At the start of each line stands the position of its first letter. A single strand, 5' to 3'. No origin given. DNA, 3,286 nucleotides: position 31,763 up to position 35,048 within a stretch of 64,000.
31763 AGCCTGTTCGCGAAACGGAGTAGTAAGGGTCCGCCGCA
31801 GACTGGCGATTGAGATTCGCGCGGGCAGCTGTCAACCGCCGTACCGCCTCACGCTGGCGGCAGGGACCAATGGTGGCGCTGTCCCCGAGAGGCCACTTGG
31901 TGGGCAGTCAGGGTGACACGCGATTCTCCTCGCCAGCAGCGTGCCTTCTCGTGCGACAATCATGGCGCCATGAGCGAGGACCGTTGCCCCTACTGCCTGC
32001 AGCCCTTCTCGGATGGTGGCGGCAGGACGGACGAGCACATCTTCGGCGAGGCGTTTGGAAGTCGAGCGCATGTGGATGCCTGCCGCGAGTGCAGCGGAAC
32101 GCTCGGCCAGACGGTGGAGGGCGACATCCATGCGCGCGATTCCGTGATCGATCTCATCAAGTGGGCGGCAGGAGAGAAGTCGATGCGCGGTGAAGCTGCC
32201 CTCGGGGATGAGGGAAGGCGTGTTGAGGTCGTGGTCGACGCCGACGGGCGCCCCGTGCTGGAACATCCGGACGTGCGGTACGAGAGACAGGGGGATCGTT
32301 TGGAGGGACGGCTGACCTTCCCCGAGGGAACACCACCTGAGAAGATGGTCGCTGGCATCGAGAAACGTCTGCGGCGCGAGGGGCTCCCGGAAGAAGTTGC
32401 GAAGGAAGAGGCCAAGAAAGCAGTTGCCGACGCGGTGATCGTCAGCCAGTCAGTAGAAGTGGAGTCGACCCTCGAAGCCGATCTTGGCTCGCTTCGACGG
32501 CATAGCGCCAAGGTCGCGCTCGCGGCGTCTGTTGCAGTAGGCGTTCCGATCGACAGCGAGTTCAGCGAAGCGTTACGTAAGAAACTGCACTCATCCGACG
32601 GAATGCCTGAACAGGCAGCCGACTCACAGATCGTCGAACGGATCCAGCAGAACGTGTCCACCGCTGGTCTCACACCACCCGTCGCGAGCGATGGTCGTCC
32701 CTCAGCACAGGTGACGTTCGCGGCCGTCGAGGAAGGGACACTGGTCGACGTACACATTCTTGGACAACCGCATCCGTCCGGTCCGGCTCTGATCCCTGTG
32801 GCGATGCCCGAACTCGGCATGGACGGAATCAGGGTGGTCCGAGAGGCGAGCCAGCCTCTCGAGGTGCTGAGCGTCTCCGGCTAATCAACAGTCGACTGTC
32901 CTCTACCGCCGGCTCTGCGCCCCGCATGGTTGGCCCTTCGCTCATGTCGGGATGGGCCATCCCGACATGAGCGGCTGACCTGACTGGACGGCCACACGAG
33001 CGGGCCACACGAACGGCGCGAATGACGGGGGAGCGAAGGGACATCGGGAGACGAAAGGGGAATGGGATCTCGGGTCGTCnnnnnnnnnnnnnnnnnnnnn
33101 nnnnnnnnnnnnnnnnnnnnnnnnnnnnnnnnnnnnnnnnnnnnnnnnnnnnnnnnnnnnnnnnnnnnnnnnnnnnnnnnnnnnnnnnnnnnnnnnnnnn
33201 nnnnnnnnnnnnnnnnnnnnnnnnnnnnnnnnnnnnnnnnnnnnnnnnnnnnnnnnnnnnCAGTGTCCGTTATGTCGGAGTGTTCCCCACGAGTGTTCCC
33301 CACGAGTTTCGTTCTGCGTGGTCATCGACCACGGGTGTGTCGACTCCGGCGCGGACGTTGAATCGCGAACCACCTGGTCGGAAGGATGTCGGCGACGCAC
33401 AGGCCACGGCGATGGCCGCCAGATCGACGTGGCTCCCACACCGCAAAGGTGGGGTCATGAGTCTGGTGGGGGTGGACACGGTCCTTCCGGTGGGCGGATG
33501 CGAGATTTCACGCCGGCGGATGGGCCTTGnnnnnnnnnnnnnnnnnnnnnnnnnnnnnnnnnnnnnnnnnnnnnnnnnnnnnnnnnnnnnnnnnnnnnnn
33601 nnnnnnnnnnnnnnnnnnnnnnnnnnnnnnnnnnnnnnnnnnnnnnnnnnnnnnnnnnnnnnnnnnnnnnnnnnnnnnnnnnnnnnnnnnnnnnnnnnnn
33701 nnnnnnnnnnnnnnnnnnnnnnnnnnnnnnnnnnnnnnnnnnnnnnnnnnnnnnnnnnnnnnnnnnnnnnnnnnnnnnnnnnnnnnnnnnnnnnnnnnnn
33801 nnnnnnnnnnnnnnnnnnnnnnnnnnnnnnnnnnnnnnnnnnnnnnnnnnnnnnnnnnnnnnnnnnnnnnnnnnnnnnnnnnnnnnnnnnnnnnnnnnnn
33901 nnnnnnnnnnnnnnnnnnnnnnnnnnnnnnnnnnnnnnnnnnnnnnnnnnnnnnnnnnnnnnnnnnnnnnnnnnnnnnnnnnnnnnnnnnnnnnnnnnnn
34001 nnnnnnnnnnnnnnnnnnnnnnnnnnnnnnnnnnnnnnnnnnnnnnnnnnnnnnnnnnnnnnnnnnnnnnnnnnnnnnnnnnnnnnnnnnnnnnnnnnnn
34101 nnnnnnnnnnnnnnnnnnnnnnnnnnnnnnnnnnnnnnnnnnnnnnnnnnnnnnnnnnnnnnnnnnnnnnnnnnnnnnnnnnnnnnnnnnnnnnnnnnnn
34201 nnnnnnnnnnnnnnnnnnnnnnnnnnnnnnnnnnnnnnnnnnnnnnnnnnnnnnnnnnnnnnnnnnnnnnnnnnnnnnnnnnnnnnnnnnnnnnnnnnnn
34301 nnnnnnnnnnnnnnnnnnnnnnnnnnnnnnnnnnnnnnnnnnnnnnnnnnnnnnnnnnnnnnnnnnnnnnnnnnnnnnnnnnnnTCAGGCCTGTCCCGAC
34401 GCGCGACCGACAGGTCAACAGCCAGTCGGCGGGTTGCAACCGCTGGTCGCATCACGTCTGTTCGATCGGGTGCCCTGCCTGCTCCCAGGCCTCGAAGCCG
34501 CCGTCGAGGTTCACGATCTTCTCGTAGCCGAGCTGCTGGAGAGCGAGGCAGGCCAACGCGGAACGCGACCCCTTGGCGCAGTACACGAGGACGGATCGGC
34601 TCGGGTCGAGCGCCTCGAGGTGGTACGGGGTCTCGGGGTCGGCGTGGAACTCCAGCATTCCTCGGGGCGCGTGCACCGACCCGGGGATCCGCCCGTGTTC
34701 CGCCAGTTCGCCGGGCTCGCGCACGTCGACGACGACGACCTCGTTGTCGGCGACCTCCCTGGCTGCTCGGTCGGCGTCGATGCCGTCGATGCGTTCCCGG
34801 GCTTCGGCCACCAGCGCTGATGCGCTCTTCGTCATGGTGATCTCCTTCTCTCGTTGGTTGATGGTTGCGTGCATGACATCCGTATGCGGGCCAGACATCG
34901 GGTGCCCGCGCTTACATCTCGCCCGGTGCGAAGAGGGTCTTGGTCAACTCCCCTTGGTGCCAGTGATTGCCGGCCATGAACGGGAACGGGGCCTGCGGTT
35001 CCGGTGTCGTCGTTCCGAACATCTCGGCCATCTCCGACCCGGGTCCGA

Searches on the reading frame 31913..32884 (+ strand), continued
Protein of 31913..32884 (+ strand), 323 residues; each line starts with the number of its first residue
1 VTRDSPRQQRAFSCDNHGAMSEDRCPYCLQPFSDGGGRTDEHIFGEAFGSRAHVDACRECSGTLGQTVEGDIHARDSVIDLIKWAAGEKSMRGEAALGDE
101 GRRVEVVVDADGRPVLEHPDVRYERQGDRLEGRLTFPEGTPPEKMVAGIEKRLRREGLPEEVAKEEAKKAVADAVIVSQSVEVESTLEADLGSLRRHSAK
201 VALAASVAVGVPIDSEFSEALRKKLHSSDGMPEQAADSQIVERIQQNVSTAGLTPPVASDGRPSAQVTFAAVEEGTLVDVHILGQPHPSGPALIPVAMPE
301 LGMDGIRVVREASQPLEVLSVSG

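Call 92: search_solved_structures(query=A5, max_evalue=0.1)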
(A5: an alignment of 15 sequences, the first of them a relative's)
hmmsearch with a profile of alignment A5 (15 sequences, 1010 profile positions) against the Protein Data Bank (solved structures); distinct sequences matched with E-value up to 0.1: 7.
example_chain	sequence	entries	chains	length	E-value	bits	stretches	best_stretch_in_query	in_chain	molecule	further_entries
2ar7_A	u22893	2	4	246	0.0022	19.6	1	245-284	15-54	Adenylate kinase 4 | adenylate kinase 4, AK4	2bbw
3a4l_A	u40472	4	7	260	0.0055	18.3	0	260-290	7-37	L-seryl-tRNA(Sec) kinase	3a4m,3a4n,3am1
3adb_A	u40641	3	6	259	0.0093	17.6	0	261-290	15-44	L-seryl-tRNA(Sec) kinase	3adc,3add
2ga8_A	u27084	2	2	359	0.012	17.2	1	254-287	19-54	Hypothetical 39.9 kDa protein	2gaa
3ndp_A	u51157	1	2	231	0.023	16.2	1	255-284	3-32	Adenylate kinase isoenzyme 4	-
1ak2_A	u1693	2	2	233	0.064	14.8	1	259-285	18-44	ADENYLATE KINASE ISOENZYME-2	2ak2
2nzj_A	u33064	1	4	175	0.07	14.7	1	257-313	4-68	GTP-binding protein REM 1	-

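Call 96: search_protein_families(library=phrogs, proteins=[window:31970-32884:+], max_evalue=0.001)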
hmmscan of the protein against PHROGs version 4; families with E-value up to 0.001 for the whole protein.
window:31970-32884:+ (304 aa): 0 families

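Call 100: fold_search(model_id=the predicted structure, library=viral)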
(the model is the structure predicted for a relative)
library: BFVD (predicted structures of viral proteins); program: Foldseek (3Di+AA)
matches with E <= 10: 578; with E <= 0.001: 0
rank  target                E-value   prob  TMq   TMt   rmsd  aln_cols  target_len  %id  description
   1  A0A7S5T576            2.2e-02  0.13  0.13  0.11  20.4       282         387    7  (no name in the UniProt tables at hand)
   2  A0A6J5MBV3            8.9e-02  0.05  0.09  0.10  33.4       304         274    8  Uncharacterized protein [uncultured Caudovirales phage]
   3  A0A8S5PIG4            1.1e-01  0.47  0.16  0.31  21.6       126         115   12  Uncharacterized protein [Siphoviridae sp. ctwIa5]
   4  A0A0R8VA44            1.1e-01  0.44  0.16  0.22  16.2       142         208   12  (no name in the UniProt tables at hand)
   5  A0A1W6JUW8            1.2e-01  0.09  0.10  0.11  27.1       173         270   17  Uncharacterized protein [Vibrio phage pVco-5]
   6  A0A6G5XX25            1.3e-01  0.25  0.14  0.21  21.6       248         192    5  (no name in the UniProt tables at hand)
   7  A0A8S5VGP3            1.3e-01  0.03  0.11  0.06  24.3       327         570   10  Uncharacterized protein [Myoviridae sp. ctkfK18]
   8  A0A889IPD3            1.7e-01  0.28  0.13  0.32  10.3        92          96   14  (no name in the UniProt tables at hand)
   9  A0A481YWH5            2.2e-01  0.15  0.10  0.18  12.0        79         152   14  Uncharacterized protein [Marseillevirus LCMAC103]
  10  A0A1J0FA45            2.2e-01  0.04  0.08  0.11  26.5       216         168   12  (no name in the UniProt tables at hand)
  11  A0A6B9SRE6            2.5e-01  0.04  0.10  0.05  27.9       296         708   11  (no name in the UniProt tables at hand)
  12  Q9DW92                2.6e-01  0.44  0.14  0.34   9.5        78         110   18  Pr109 [Rat cytomegalovirus (strain Maastricht)]
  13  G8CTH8                2.6e-01  0.04  0.10  0.06  21.1       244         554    8  (no name in the UniProt tables at hand)
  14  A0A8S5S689            2.7e-01  0.06  0.09  0.12  16.5       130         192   10  SLIDING CLAMP CLAMP, GP45, REPLISOME.1A [Myoviridae sp. ctqEN1]
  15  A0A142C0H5            3.3e-01  0.14  0.12  0.09  24.1       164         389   15  (no name in the UniProt tables at hand)
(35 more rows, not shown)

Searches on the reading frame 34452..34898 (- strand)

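Call 13: search_protein_families(library=pfam, proteins=[window:34452-34898:-], max_evalue=0.01)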
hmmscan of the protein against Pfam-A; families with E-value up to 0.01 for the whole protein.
window:34452-34898:- (148 aa): 1 family
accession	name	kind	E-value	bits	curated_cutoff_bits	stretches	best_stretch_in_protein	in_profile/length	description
PF00581.25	Rhodanese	-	7.2e-22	78.2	22.2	1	42-140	2-101/102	Rhodanese-like domain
